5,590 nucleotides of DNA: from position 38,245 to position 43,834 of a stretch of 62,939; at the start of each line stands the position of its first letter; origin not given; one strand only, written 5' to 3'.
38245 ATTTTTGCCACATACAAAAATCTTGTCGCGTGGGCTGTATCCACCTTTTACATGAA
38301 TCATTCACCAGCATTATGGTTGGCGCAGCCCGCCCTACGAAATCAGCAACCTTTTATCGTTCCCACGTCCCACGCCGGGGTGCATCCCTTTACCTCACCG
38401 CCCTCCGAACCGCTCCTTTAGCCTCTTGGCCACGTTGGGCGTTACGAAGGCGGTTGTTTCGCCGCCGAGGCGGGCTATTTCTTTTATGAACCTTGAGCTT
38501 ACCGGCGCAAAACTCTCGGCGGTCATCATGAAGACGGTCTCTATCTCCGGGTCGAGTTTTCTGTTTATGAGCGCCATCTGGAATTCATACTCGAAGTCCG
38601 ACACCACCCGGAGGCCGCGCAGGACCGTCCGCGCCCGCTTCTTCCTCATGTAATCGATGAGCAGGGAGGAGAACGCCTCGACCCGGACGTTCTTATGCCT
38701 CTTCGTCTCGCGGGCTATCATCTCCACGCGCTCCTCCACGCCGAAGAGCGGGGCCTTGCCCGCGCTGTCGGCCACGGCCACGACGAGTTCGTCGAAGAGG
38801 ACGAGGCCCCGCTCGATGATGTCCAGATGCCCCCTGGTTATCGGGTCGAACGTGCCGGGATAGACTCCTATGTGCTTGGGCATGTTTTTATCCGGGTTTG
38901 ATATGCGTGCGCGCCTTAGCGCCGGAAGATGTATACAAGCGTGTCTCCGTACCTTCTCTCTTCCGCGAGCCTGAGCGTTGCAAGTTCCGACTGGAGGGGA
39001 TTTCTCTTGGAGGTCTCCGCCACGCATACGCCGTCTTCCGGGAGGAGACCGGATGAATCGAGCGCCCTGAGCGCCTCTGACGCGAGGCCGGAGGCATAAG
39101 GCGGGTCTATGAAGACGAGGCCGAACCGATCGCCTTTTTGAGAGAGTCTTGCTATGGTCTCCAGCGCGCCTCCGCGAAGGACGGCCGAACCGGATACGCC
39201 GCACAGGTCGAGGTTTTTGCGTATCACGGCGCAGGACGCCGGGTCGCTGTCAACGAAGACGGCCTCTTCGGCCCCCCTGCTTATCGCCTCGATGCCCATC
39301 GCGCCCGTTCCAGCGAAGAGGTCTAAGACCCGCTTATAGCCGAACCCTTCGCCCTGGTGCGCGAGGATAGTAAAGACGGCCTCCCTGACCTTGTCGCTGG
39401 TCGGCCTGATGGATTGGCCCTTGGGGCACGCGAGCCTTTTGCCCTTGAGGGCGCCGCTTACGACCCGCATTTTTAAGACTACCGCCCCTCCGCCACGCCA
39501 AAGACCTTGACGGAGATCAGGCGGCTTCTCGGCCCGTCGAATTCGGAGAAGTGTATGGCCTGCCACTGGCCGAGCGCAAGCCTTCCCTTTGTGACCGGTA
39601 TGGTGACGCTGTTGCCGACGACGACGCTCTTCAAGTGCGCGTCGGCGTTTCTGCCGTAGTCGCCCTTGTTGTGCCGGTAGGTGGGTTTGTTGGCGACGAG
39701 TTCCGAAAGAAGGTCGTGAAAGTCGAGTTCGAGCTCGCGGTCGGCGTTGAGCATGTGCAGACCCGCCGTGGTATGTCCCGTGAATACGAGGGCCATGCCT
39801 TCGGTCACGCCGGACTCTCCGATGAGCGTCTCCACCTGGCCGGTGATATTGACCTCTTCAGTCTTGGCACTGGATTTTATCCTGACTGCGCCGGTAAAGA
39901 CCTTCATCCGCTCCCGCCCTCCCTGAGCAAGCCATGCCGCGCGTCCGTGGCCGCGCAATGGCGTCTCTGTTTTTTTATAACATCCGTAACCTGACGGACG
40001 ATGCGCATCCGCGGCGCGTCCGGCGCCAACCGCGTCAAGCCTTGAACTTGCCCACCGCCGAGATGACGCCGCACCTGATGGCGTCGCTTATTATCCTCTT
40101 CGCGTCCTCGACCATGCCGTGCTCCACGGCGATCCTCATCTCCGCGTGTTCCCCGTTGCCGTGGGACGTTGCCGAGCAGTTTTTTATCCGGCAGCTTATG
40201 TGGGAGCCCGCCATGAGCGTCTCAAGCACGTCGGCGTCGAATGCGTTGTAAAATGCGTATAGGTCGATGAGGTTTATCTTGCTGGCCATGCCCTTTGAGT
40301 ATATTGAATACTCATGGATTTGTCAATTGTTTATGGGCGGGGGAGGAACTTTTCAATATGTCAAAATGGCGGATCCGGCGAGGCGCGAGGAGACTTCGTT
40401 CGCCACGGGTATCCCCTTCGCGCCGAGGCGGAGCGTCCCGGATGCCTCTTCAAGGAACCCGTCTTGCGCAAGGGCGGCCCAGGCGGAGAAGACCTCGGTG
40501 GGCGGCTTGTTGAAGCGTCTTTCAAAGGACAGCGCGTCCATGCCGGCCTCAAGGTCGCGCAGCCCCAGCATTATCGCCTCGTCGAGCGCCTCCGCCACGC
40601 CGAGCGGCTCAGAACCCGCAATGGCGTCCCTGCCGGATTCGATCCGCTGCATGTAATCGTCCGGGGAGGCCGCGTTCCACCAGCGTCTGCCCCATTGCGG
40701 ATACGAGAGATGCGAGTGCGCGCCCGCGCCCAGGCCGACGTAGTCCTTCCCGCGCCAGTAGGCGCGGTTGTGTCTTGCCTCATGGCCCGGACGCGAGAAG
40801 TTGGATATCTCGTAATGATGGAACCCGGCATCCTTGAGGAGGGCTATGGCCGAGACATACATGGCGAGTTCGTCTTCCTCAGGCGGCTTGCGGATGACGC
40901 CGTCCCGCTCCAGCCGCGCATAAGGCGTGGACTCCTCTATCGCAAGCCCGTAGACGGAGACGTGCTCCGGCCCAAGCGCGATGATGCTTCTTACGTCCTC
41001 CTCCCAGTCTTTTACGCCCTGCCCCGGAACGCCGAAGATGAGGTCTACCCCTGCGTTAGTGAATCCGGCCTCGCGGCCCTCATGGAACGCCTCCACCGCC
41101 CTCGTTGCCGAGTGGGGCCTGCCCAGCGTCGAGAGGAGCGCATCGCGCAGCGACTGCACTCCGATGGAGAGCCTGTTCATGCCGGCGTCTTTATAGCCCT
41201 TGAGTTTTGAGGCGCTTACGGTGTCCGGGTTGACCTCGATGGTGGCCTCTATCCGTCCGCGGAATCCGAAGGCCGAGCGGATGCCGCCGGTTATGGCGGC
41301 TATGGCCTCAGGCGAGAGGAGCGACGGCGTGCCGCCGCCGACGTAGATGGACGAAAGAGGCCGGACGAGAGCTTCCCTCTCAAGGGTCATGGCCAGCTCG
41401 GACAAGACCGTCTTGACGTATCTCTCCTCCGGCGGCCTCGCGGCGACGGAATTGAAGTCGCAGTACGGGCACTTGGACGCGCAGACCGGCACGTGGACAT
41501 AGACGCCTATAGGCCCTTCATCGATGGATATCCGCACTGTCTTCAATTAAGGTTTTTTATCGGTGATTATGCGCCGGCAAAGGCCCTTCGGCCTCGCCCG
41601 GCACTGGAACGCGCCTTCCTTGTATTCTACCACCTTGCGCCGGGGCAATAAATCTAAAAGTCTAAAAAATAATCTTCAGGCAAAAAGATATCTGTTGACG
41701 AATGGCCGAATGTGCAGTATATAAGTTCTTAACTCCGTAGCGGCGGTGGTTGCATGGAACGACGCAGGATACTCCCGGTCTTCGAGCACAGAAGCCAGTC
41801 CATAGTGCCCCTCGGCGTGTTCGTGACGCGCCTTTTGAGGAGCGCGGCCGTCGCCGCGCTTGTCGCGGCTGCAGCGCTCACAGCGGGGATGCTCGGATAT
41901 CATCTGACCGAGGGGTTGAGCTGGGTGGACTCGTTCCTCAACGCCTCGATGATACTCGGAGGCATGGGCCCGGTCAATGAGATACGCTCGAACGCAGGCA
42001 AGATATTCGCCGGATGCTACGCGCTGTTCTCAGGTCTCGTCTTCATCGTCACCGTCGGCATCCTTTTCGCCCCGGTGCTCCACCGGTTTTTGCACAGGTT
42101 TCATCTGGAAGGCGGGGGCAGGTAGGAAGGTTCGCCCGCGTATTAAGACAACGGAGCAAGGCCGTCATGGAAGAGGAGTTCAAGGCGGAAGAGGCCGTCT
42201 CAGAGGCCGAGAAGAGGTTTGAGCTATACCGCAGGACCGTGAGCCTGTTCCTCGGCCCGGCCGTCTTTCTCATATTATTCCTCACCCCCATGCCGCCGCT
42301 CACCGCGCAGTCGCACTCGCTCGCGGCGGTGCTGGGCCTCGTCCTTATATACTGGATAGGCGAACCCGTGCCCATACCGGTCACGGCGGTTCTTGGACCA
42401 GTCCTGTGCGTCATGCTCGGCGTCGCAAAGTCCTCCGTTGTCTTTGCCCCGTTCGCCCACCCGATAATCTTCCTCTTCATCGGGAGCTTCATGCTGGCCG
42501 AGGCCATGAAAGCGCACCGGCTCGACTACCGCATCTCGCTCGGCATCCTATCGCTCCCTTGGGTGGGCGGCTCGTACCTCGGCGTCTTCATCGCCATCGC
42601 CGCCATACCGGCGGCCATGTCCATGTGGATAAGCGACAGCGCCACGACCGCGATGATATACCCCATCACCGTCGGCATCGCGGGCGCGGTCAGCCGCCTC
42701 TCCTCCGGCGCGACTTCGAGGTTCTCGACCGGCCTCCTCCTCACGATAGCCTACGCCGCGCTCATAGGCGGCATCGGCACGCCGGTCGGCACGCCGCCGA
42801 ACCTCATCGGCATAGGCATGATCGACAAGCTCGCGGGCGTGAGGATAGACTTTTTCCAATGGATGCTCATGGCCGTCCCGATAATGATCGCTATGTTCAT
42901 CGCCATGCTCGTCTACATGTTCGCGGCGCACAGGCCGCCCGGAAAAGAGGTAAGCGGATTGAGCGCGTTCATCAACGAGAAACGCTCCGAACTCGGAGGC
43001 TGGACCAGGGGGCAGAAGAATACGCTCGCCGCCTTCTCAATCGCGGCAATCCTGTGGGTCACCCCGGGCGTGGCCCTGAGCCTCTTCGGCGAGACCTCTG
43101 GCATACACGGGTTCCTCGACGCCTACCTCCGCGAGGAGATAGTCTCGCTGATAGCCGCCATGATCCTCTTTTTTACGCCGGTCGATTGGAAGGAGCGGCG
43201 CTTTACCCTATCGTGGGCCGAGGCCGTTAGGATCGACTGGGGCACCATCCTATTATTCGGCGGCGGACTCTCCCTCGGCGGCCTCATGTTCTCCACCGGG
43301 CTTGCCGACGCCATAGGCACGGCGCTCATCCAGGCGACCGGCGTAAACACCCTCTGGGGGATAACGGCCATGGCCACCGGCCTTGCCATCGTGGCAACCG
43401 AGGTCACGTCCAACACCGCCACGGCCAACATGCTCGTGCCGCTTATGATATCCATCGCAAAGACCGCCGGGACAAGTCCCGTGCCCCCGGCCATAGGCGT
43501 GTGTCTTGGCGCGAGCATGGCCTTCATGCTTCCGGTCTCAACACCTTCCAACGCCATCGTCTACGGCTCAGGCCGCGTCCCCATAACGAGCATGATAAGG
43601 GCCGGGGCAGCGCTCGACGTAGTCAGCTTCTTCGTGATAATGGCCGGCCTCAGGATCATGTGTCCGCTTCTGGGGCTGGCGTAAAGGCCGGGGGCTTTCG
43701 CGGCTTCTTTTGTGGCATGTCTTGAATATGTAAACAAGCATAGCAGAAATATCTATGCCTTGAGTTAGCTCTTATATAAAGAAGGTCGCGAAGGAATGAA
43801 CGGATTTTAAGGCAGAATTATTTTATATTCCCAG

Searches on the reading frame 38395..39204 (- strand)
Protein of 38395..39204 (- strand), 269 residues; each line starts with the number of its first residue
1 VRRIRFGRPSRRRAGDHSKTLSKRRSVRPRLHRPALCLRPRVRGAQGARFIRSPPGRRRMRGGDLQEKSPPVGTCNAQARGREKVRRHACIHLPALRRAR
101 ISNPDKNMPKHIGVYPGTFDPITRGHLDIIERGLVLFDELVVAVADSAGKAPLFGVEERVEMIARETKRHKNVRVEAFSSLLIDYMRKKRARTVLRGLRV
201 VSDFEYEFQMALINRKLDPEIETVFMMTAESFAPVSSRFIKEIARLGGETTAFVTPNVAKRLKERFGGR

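Call 69: search_protein_families(library=pfam, proteins=[window:38395-39204:-], max_evalue=0.00001)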
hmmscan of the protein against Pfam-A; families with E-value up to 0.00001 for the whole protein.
window:38395-39204:- (269 aa): 1 family
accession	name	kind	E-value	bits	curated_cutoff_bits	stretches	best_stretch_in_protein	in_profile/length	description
PF01467.32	CTP_transf_like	-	3.3e-24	86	21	1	114-242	1-132/133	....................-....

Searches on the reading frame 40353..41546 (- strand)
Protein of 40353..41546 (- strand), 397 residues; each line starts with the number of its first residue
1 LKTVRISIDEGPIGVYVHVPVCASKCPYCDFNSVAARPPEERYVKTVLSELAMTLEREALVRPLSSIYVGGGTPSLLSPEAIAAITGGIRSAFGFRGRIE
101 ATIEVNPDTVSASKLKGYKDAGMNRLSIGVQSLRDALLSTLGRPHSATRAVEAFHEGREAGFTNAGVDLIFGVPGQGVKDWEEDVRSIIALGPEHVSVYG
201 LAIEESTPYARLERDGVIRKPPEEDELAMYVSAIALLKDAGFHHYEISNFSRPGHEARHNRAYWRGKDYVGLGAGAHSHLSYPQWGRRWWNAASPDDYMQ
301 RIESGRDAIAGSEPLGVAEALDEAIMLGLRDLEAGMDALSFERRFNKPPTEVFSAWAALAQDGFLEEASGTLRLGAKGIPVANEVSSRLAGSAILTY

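Call 69: search_protein_families(library=pfam, proteins=[window:40353-41546:-], max_evalue=0.00001)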
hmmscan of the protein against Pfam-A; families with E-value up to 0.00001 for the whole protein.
window:40353-41546:- (397 aa): 2 families
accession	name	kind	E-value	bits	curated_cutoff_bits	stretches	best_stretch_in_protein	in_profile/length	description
PF04055.27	Radical_SAM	-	3.2e-24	86.4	29.5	1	16-186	1-164/166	Radical SAM superfamily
PF06969.22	HemN_C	-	8.9e-08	32.5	24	1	319-380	5-66/67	HemN C-terminal domain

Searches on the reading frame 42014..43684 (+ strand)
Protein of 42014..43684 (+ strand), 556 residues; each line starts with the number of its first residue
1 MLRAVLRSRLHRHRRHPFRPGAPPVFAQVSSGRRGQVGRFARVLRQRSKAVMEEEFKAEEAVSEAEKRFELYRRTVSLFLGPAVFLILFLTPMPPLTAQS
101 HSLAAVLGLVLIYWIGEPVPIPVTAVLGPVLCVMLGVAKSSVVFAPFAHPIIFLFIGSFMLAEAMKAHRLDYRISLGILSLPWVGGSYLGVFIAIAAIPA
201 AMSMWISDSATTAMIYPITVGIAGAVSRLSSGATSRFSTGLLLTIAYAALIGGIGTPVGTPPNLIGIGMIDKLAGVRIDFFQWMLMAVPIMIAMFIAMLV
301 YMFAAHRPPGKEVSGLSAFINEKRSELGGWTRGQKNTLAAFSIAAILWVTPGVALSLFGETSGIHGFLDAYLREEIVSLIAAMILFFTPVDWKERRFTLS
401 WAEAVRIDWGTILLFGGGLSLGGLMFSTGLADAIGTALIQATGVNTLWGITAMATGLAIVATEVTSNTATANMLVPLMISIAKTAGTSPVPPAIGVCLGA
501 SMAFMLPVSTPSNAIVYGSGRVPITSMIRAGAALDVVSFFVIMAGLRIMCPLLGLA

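Call 69: search_protein_families(library=pfam, proteins=[window:42014-43684:+], max_evalue=0.00001)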
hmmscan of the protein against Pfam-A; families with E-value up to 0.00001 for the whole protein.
window:42014-43684:+ (556 aa): 2 families
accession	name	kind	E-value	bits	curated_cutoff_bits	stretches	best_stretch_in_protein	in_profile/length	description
PF00939.25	Na_sulph_symp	-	2.7e-53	182.1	27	1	75-543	4-459/472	Sodium:sulfate symporter transmembrane region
PF03600.22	CitMHS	-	3.5e-38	132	31.9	1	112-486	2-322/336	Citrate transporter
